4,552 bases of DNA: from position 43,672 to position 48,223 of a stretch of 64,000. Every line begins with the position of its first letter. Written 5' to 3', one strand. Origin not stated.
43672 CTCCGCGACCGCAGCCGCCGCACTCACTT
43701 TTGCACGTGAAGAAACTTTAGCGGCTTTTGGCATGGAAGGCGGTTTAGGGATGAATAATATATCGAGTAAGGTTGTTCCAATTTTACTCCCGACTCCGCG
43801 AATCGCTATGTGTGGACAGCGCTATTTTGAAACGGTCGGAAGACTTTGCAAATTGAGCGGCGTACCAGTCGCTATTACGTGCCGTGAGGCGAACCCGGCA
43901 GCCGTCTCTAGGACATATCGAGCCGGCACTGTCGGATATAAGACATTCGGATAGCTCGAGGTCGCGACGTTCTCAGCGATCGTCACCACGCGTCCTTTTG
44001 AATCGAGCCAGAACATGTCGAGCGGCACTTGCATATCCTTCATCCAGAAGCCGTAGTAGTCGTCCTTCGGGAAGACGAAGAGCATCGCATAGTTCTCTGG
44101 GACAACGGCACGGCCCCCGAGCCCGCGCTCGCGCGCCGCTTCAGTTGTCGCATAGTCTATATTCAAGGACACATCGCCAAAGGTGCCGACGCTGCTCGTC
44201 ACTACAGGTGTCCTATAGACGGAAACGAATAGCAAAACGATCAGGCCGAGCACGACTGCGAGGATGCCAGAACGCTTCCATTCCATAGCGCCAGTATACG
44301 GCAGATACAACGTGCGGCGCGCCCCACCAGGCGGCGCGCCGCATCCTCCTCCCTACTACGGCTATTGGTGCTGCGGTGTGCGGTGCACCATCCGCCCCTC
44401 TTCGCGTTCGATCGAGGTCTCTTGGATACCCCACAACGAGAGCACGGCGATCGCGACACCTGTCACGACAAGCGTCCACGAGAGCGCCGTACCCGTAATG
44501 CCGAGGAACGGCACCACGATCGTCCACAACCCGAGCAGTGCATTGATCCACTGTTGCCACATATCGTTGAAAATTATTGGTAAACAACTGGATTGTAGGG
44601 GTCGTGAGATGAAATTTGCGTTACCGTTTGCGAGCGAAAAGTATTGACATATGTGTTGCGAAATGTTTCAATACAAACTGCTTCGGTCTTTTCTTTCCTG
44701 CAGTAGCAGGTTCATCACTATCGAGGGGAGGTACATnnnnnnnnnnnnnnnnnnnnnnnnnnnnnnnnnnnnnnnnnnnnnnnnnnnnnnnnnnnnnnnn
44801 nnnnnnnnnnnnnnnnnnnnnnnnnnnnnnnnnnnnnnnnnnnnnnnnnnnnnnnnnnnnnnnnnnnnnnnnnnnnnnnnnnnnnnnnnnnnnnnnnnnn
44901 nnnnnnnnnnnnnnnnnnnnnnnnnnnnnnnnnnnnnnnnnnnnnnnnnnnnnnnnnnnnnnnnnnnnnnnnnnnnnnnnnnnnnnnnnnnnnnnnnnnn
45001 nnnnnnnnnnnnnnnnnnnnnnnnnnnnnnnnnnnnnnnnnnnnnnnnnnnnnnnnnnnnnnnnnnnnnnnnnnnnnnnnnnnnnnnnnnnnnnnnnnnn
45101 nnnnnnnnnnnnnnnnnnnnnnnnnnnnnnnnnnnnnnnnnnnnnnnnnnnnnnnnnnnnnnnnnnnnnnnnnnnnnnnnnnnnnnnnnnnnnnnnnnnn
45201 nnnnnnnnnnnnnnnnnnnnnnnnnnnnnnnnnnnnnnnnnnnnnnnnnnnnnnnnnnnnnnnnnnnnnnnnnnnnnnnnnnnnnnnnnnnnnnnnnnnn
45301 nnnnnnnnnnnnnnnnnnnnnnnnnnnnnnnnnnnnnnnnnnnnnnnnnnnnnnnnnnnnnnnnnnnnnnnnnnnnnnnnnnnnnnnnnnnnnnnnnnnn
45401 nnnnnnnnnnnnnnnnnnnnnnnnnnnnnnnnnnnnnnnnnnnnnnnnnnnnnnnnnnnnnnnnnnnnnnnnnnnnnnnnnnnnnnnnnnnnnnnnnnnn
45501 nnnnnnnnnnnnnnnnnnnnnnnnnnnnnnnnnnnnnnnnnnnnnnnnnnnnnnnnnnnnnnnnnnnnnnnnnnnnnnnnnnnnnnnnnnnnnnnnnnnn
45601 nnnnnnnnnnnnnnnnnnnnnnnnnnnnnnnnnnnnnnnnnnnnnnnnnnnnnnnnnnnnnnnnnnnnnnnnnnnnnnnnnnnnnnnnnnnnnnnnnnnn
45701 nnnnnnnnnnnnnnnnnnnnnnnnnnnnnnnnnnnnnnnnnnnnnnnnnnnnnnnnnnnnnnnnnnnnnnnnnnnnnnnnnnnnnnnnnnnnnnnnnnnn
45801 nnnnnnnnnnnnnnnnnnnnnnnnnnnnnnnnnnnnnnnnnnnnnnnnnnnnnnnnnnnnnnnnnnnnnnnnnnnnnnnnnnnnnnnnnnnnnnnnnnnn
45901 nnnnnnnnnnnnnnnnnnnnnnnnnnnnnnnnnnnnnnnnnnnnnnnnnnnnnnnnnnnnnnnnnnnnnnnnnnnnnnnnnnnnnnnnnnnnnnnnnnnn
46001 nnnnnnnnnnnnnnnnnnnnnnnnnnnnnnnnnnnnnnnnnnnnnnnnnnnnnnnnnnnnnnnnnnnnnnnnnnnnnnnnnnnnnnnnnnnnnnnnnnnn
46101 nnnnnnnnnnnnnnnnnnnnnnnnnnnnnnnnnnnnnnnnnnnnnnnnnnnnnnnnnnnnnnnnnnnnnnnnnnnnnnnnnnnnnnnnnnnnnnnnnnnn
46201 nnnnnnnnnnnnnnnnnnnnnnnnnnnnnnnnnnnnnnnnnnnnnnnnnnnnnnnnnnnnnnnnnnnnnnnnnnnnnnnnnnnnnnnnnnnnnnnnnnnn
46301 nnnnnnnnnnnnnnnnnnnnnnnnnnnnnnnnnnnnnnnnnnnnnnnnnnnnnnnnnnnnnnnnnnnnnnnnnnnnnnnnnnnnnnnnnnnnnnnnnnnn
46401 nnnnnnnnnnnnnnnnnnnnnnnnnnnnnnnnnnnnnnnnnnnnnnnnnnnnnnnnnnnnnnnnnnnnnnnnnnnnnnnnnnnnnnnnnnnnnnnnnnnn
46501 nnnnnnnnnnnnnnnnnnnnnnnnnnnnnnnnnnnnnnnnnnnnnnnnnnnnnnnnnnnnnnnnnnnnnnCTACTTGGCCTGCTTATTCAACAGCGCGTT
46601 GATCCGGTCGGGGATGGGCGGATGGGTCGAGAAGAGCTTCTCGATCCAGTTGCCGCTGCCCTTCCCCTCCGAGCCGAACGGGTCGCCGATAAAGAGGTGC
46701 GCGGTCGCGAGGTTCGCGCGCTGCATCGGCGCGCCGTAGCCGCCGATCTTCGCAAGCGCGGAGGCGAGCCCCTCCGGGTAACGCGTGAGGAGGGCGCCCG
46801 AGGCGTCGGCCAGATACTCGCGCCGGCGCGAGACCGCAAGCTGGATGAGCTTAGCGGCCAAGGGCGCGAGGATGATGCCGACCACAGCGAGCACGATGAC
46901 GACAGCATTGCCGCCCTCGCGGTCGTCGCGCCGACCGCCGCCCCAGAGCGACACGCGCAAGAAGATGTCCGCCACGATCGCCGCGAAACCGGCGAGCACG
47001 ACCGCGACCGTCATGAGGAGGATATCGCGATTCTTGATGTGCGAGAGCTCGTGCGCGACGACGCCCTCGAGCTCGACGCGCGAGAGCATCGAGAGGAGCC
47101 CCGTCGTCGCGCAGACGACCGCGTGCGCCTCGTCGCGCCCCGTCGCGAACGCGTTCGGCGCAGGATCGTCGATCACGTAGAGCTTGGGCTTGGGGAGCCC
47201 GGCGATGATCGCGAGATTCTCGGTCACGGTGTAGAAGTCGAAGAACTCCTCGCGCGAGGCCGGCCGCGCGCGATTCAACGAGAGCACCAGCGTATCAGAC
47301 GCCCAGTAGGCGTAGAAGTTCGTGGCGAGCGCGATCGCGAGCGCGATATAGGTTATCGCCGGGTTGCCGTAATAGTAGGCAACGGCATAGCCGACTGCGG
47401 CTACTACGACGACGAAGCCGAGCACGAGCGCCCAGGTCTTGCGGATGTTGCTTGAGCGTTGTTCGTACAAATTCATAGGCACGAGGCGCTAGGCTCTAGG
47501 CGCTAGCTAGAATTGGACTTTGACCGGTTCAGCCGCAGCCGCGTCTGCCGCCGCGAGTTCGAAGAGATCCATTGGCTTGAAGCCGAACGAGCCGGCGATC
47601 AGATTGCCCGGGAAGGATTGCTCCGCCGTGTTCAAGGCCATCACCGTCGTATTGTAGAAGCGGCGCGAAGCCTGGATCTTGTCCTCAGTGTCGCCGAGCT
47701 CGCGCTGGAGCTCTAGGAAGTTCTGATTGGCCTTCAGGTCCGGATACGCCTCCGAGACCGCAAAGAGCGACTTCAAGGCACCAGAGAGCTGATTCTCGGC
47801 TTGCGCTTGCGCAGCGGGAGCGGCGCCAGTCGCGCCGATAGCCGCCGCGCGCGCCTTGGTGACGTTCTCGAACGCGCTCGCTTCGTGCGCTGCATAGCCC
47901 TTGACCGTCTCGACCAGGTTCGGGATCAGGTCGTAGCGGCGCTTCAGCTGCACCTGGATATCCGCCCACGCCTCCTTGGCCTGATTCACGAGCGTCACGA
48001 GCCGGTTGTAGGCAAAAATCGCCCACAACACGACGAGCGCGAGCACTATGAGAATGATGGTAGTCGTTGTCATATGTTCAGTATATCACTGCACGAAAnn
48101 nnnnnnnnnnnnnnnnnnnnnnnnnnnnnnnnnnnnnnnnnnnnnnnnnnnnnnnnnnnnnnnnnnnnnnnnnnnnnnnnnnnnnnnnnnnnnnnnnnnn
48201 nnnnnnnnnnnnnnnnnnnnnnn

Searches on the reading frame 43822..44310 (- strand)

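Call 52: search_protein_families(library=pfam, proteins=[window:43822-44310:-], max_evalue=0.01)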
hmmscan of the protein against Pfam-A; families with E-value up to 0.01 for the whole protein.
window:43822-44310:- (162 aa): 1 family
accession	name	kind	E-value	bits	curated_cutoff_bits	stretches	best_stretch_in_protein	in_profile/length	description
PF02643.20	DUF192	-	6.2e-27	94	27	1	50-152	2-94/96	Uncharacterized ACR, COG1430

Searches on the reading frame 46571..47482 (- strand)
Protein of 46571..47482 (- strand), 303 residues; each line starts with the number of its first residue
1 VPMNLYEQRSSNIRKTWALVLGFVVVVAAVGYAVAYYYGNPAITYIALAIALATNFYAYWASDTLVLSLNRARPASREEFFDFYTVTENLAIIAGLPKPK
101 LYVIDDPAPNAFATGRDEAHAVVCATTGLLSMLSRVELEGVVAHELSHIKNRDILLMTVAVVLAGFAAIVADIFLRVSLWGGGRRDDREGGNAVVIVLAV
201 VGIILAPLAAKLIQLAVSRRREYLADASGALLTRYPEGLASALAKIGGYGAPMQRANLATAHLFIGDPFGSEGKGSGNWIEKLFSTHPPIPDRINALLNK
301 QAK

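Call 18: find_related_loci(query=window:46571-47482:-, collection=genome_contigs, flank=4000)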
Query window:46571-47482:- (303 aa) in genome_contigs; peptide patterns used: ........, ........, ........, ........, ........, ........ (x = any residue, [..] = any of these).
600 stretches matched a pattern (row limit reached: there are more); 566 encode a relative of the query (tblastn E <= 1e-3); the best 80 are kept; 80 distinct loci.
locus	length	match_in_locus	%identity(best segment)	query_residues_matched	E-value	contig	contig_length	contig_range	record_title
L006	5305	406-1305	84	3-302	4e-174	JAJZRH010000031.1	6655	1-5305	MAG: bacterium isolate SKS1.bin80 NODE_20267_length_6655_cov_1.425092, whole genome shotgun sequence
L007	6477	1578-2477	82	3-302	2e-170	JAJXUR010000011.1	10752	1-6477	MAG: bacterium isolate BP5.bin107 NODE_10952_length_10752_cov_1.368565, whole genome shotgun sequence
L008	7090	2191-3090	80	3-302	5e-168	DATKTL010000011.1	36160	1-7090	MAG TPA_asm: Candidatus Paceibacterota bacterium isolate SMAG_U14080 k141_1771825, whole genome shotgun sequence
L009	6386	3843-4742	77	3-302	2e-161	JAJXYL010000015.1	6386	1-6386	MAG: bacterium isolate BP6.bin85 NODE_25638_length_6386_cov_2.439687, whole genome shotgun sequence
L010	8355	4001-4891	76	1-297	9e-155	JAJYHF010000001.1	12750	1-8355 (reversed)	MAG: bacterium isolate DBS1-3.bin45 NODE_9756_length_12750_cov_1.44555, whole genome shotgun sequence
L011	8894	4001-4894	80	3-300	7e-154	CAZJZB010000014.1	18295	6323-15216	MAG TPA_asm: uncultured Candidatus Saccharibacteria bacterium isolate SRP178908_co1_146 genome assembly, contig: NODE_19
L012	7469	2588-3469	74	4-298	9e-148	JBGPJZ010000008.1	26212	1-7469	MAG: Candidatus Paceibacteria bacterium isolate OBJ_0618_7090110_298 k141_824398_length_26212_cov_19.9810, whole genome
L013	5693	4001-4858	75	3-283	6e-144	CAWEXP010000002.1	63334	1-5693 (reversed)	MAG: Candidatus Kaiserbacteria bacterium isolate MFD04780.bin.1.84 genome assembly, contig: contig_129502, whole genome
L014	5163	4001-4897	73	3-301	7e-141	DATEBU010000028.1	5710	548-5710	MAG TPA_asm: Candidatus Paceibacterota bacterium isolate SMAG_U8252 k141_826413, whole genome shotgun sequence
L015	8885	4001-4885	69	4-303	1e-137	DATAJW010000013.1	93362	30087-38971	MAG TPA_asm: Candidatus Paceibacterota bacterium isolate SMAG_U6922 k141_2738, whole genome shotgun sequence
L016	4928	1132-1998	70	4-297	4e-137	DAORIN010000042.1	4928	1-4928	MAG TPA_asm: Candidatus Paceibacterota bacterium isolate AMR_MDS_5576 NODE_3387_length_4928_cov_5.275600, whole genome s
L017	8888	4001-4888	68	4-300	4e-135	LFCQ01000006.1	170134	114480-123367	MAG: Parcubacteria bacterium C7867-007 C7867_00031, whole genome shotgun sequence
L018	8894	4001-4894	67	1-301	7e-134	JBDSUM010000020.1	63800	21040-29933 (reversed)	MAG: Candidatus Paceibacterota bacterium isolate cluster1_bin.581 k127_8397075, whole genome shotgun sequence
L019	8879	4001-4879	67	4-300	5e-133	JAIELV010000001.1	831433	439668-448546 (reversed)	MAG: Patescibacteria group bacterium isolate co.spades.CONCOCT.1kb_121 c_000000000001, whole genome shotgun sequence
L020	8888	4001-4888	64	1-302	8e-127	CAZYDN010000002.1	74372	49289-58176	MAG TPA_asm: uncultured Candidatus Saccharibacteria bacterium isolate SRP286056_co3_277 genome assembly, contig: NODE_13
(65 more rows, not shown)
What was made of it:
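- Tried and rejected: Judged too unspecific, so the HtpX anchor was used instead (call 18).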

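Call 52: search_protein_families(library=pfam, proteins=[window:46571-47482:-], max_evalue=0.01)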
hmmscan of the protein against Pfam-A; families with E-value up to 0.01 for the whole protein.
window:46571-47482:- (303 aa): 2 families
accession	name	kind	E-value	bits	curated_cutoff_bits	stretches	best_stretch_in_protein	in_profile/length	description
PF01435.24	Peptidase_M48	-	9.4e-31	107.5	20.3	1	85-299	9-184/186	Peptidase family M48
PF05569.17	Peptidase_M56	-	0.0049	16.5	31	1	129-163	184-218/296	BlaR1 peptidase M56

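Call 54: find_encoding_contigs(protein=window:46571-47482:-, flank=3000, max_places=6)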
Protein window:46571-47482:- (303 aa): no gene with exactly this product is on record in the collection.

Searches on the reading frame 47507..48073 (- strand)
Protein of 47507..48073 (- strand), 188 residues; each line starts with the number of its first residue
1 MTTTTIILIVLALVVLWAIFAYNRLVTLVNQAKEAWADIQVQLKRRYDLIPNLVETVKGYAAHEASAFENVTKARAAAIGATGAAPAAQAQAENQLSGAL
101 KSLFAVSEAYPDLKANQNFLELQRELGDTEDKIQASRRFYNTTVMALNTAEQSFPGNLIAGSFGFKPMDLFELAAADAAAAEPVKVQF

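Call 52: search_protein_families(library=pfam, proteins=[window:47507-48073:-], max_evalue=0.01)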
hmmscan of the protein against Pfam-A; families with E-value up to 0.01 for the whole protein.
window:47507-48073:- (188 aa): 1 family
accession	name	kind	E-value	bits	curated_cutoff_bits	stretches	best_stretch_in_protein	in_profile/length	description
PF04011.17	LemA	-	7e-59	198.4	26.2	1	35-188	1-149/149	LemA family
